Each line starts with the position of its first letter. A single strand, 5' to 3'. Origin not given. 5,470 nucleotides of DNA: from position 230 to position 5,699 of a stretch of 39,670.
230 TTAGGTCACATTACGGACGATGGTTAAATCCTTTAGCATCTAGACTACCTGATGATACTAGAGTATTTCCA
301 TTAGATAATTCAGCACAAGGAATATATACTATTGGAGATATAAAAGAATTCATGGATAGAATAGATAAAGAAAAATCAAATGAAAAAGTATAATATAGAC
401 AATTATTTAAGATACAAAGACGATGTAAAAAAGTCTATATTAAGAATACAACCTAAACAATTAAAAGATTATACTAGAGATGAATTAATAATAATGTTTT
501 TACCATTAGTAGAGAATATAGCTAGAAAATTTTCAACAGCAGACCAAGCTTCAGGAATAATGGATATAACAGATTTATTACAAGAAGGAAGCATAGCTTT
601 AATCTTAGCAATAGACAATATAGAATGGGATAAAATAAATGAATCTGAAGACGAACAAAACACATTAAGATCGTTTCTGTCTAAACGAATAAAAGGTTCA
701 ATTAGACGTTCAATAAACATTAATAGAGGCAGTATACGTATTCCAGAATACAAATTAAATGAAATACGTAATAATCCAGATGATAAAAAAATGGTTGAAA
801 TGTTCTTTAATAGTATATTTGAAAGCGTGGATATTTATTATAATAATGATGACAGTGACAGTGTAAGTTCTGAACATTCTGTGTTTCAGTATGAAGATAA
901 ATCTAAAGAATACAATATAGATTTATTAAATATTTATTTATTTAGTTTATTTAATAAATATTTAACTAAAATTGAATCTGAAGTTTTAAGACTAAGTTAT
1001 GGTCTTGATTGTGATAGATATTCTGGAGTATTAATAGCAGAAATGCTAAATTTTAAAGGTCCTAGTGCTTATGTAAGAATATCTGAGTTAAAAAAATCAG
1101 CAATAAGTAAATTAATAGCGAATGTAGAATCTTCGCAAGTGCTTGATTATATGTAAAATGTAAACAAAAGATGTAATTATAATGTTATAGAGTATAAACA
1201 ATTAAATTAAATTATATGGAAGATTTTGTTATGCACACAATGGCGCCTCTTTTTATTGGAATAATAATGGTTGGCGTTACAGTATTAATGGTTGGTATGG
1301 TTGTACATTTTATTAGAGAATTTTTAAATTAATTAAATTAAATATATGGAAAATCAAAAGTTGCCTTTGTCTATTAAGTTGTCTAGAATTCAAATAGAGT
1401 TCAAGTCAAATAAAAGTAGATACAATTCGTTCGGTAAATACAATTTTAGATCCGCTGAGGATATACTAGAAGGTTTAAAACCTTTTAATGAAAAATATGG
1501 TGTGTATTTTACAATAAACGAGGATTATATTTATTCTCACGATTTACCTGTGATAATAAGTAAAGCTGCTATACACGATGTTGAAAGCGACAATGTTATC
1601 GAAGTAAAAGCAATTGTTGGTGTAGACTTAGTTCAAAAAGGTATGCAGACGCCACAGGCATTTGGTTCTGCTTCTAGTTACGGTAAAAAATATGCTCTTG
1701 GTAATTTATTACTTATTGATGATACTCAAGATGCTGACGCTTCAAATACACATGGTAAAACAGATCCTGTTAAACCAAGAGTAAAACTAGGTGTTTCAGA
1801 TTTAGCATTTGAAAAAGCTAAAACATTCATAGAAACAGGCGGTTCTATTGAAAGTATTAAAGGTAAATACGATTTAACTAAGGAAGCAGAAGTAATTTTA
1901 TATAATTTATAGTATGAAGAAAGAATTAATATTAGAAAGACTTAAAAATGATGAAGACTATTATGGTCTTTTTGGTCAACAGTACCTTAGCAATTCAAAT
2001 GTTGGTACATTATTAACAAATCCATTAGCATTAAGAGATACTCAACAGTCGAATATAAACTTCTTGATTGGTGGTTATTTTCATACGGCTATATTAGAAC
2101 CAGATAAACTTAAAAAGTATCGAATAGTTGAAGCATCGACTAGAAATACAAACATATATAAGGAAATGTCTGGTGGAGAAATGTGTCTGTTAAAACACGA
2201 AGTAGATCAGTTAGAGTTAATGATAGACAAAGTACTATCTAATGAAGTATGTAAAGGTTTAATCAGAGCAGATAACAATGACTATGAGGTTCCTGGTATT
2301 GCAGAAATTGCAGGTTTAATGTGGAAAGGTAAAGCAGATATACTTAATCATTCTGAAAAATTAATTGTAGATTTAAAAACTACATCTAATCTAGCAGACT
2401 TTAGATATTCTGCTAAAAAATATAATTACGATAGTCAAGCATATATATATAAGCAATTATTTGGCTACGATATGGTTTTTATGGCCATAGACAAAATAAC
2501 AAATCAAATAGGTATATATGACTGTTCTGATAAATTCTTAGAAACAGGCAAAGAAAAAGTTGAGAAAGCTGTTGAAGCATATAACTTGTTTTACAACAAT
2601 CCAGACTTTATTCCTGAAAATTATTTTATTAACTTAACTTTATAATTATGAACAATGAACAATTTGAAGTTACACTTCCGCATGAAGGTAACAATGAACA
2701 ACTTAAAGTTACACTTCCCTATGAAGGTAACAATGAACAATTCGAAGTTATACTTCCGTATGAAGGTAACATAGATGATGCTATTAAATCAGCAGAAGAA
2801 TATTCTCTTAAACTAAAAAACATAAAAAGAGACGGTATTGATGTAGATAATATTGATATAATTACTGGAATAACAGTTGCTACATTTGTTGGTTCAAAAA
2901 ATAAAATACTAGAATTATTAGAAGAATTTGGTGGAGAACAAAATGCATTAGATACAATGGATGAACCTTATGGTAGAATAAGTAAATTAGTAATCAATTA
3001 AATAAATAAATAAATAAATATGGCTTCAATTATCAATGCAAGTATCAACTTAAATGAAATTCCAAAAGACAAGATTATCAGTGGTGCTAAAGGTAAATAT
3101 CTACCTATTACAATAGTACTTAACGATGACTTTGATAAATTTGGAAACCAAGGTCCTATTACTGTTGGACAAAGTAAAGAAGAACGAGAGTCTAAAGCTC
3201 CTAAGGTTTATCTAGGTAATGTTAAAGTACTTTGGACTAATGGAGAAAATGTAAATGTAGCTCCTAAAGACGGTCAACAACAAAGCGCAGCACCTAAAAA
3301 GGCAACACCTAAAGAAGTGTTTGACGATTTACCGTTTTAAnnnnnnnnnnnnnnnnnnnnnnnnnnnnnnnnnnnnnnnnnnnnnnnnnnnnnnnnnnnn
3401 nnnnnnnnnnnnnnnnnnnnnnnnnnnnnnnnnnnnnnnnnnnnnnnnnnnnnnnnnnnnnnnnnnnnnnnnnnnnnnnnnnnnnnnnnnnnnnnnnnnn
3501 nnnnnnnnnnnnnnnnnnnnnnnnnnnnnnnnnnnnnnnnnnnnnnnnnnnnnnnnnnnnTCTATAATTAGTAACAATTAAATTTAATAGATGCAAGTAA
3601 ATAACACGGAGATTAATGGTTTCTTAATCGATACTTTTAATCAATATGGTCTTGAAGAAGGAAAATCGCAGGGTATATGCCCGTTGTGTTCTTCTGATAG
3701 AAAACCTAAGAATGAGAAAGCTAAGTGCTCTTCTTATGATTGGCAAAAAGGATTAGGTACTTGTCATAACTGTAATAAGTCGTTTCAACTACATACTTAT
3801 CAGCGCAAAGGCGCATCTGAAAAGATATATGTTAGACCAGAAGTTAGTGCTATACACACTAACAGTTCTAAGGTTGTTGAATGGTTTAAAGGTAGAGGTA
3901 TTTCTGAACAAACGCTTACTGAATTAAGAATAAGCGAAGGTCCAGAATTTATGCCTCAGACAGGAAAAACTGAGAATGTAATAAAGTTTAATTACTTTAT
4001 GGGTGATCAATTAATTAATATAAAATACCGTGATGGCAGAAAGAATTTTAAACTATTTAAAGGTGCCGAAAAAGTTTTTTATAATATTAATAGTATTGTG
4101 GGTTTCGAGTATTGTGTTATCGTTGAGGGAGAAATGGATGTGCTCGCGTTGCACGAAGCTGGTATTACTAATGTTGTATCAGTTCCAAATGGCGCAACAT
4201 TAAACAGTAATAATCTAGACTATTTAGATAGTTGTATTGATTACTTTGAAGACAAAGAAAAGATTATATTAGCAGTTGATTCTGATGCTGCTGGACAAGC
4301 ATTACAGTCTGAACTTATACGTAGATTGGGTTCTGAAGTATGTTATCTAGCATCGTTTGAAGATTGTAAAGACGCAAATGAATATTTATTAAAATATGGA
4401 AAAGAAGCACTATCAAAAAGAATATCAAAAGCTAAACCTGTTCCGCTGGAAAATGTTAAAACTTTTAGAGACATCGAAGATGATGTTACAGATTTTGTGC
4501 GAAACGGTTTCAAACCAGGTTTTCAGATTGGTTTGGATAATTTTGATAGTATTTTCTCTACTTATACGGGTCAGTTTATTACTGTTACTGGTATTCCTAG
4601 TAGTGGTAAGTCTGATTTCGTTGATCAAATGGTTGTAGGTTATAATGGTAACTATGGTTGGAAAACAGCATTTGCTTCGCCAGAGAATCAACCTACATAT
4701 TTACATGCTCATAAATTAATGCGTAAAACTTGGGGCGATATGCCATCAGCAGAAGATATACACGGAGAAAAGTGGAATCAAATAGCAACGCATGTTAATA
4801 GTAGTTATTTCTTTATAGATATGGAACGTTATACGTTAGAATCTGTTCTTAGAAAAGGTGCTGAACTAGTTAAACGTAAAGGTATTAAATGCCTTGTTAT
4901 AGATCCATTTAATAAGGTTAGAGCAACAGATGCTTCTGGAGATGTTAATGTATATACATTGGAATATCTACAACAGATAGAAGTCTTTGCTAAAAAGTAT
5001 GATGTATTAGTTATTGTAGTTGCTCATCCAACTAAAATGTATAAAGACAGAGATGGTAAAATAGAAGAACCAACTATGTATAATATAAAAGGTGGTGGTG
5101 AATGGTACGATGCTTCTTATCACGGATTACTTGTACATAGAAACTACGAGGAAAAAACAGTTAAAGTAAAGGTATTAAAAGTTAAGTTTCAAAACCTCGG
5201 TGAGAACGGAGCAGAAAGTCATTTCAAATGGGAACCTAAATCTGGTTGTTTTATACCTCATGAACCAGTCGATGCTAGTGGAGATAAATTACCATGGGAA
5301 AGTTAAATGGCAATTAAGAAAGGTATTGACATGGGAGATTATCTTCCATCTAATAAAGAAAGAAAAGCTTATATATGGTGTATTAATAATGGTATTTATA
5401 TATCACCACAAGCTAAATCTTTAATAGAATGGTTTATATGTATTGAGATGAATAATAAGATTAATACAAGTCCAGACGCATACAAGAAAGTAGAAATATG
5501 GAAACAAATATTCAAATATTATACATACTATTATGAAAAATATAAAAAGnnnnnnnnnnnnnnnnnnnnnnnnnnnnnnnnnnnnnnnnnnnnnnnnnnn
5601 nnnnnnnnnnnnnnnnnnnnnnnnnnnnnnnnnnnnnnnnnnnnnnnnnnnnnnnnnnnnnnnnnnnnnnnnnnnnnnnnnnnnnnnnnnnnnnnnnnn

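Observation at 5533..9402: Possible cytosine C5-modification pathway: minimal TS-family enzyme with dCMP-type Asp plus two MazG-like NTP pyrophosphatases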

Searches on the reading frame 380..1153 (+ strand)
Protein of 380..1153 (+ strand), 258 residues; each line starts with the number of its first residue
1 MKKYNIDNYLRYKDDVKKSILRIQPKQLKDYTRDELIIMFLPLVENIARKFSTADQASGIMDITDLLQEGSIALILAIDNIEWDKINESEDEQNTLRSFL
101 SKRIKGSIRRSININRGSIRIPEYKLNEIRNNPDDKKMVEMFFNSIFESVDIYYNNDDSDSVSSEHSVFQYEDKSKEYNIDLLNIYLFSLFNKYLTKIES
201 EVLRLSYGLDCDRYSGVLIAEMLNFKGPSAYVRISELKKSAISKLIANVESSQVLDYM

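Call 11: search_protein_families(library=pfam, proteins=[window:380-1153:+], max_evalue=0.01)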
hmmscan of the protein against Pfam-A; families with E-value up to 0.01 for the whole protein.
window:380-1153:+ (258 aa): 1 family
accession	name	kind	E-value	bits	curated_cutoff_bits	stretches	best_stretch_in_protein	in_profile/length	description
PF04542.20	Sigma70_r2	-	5.9e-05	23.2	24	1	39-85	4-45/71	Sigma-70 region 2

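Call 12: search_protein_families(library=phrogs, proteins=[window:380-1153:+], max_evalue=0.001)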
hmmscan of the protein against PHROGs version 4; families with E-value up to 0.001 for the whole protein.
window:380-1153:+ (258 aa): 1 family
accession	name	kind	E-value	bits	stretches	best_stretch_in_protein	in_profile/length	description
phrog_351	-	transcription regulation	2e-12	47.5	1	22-245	496-722/928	RNA polymerase sigma factor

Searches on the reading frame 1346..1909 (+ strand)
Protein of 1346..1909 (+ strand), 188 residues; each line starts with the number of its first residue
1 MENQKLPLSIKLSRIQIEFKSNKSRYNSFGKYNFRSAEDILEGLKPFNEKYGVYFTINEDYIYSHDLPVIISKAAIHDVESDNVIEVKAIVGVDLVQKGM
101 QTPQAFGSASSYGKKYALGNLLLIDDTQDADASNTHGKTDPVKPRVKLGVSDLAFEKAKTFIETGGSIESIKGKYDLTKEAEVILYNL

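Call 11: search_protein_families(library=pfam, proteins=[window:1346-1909:+], max_evalue=0.01)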
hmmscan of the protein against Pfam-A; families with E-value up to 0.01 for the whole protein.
window:1346-1909:+ (188 aa): 1 family
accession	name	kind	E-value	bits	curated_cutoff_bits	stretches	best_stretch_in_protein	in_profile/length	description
PF04404.17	ERF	-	6.7e-27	94.8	25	1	11-143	4-137/153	ERF superfamily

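Call 12: search_protein_families(library=phrogs, proteins=[window:1346-1909:+], max_evalue=0.001)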
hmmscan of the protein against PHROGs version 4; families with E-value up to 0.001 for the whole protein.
window:1346-1909:+ (188 aa): 2 families
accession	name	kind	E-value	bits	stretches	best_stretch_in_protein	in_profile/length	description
phrog_155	-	DNA, RNA and nucleotide metabolism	5.3e-33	115.9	1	4-180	64-255/308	Erf-like ssDNA annealing protein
phrog_2324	-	DNA, RNA and nucleotide metabolism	2.1e-07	31.7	1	11-139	14-135/193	Erf-like ssDNA annealing protein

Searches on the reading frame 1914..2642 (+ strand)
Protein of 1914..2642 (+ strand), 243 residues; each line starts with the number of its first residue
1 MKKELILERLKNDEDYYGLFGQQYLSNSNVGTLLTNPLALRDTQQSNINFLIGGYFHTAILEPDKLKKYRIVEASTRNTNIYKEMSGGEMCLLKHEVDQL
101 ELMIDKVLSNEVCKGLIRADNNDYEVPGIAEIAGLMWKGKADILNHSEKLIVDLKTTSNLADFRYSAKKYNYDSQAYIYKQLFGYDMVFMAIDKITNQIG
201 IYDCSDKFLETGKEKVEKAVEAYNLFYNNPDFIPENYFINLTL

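Call 11: search_protein_families(library=pfam, proteins=[window:1914-2642:+], max_evalue=0.01)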
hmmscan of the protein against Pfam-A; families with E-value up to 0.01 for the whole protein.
window:1914-2642:+ (243 aa): 1 family
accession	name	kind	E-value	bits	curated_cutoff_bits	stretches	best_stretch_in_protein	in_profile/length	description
PF12684.13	DUF3799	-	9.3e-22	78.4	26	1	45-224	26-212/233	PDDEXK-like domain of unknown function (DUF3799)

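Call 12: search_protein_families(library=phrogs, proteins=[window:1914-2642:+], max_evalue=0.001)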
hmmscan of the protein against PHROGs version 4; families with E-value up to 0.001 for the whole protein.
window:1914-2642:+ (243 aa): 2 families
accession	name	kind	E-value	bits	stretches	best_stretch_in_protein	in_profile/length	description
phrog_412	-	DNA, RNA and nucleotide metabolism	2.3e-30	107.3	1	12-224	145-382/440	exonuclease VIII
phrog_1227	-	DNA, RNA and nucleotide metabolism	5.2e-12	46.6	1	44-185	45-187/268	exonuclease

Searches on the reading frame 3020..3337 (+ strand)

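Call 11: search_protein_families(library=pfam, proteins=[window:3020-3337:+], max_evalue=0.01)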
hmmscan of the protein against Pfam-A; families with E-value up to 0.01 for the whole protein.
window:3020-3337:+ (106 aa): 0 families

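Call 12: search_protein_families(library=phrogs, proteins=[window:3020-3337:+], max_evalue=0.001)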
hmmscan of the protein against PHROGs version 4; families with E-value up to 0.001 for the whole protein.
window:3020-3337:+ (106 aa): 1 family
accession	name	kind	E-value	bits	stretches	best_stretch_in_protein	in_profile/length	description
phrog_24909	-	unknown function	3e-08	35.2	1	7-91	4-92/104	-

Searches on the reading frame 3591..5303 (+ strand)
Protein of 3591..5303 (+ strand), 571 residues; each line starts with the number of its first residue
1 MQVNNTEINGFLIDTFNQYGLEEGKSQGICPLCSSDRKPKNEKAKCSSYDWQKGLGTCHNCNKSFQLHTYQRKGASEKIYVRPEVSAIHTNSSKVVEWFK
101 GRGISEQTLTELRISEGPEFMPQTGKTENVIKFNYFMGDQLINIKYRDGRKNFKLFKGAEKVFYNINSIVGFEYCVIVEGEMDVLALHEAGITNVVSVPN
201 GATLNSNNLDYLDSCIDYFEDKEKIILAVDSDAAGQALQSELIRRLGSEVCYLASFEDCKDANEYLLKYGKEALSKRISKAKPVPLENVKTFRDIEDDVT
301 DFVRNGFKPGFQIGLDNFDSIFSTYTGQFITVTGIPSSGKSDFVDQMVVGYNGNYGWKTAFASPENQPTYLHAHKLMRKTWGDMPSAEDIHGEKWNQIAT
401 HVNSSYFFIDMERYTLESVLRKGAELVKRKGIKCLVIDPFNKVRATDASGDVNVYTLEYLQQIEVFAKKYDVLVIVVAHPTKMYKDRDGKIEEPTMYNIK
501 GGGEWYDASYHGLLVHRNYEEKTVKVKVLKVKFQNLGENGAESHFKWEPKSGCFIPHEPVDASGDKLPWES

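Call 11: search_protein_families(library=pfam, proteins=[window:3591-5303:+], max_evalue=0.01)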
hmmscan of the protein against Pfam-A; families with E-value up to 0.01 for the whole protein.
window:3591-5303:+ (571 aa): 7 families
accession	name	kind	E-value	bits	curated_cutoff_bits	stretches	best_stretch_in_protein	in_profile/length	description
PF13155.12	Toprim_2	-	6.5e-15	55.7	22.1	1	176-266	1-88/88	Toprim-like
PF13662.12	Toprim_4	-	3.6e-12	46.8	25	1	176-246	4-74/85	Toprim domain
PF03796.21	DnaB_C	-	6.4e-08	32.7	27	1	310-518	1-214/255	DnaB-like helicase C terminal domain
PF01751.28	Toprim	-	1e-07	32.5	23.1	1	176-245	3-79/96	Toprim domain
PF13481.12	AAA_25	-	1.6e-05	25.1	27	1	412-482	123-192/195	AAA domain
PF06745.19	ATPase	-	0.00062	19.6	26.6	1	313-478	3-162/231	KaiC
PF03720.21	UDPG_MGDP_dh_C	-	0.0024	18.7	30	1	420-481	19-76/103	UDP-glucose/GDP-mannose dehydrogenase family, UDP binding domain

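Call 12: search_protein_families(library=phrogs, proteins=[window:3591-5303:+], max_evalue=0.001)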
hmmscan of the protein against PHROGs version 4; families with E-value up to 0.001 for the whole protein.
window:3591-5303:+ (571 aa): 9 families
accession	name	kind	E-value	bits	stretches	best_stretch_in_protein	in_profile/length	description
phrog_239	-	DNA, RNA and nucleotide metabolism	3.2e-83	282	1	30-562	45-604/801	DNA primase/helicase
phrog_18375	-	DNA, RNA and nucleotide metabolism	3e-37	129.2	1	296-557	344-615/644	DNA primase/helicase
phrog_5482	-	unknown function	4.2e-24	85.9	1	295-522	14-253/341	-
phrog_47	-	DNA, RNA and nucleotide metabolism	1e-19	71.6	1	28-282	51-338/947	DNA primase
phrog_19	-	DNA, RNA and nucleotide metabolism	9.4e-10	39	1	287-557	305-581/621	DnaB-like replicative helicase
phrog_6444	-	DNA, RNA and nucleotide metabolism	1.3e-09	38.4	1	173-284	260-369/577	DNA primase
phrog_243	-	DNA, RNA and nucleotide metabolism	1.9e-08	34.6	1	326-534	34-244/273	DnaB-like replicative helicase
phrog_849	-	DNA, RNA and nucleotide metabolism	3.5e-06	27.2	1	173-282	239-344/435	DNA primase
phrog_6088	-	DNA, RNA and nucleotide metabolism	7.9e-05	22.2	1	165-261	180-278/772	DNA primase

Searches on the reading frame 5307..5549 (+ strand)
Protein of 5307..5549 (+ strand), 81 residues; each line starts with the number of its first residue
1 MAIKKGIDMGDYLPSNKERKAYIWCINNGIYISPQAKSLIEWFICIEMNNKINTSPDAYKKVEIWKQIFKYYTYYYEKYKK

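Call 3: search_protein_families(library=pfam, proteins=[window:5307-5549:+], max_evalue=0.1)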
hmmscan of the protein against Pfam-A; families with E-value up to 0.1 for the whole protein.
window:5307-5549:+ (81 aa): 0 families

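Call 4: search_protein_families(library=phrogs, proteins=[window:5307-5549:+], max_evalue=0.01)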
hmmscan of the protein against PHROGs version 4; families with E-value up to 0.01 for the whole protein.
window:5307-5549:+ (81 aa): 1 family
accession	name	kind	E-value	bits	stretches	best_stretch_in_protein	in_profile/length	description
phrog_5945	-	unknown function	0.0011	20.2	1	18-81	7-78/80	-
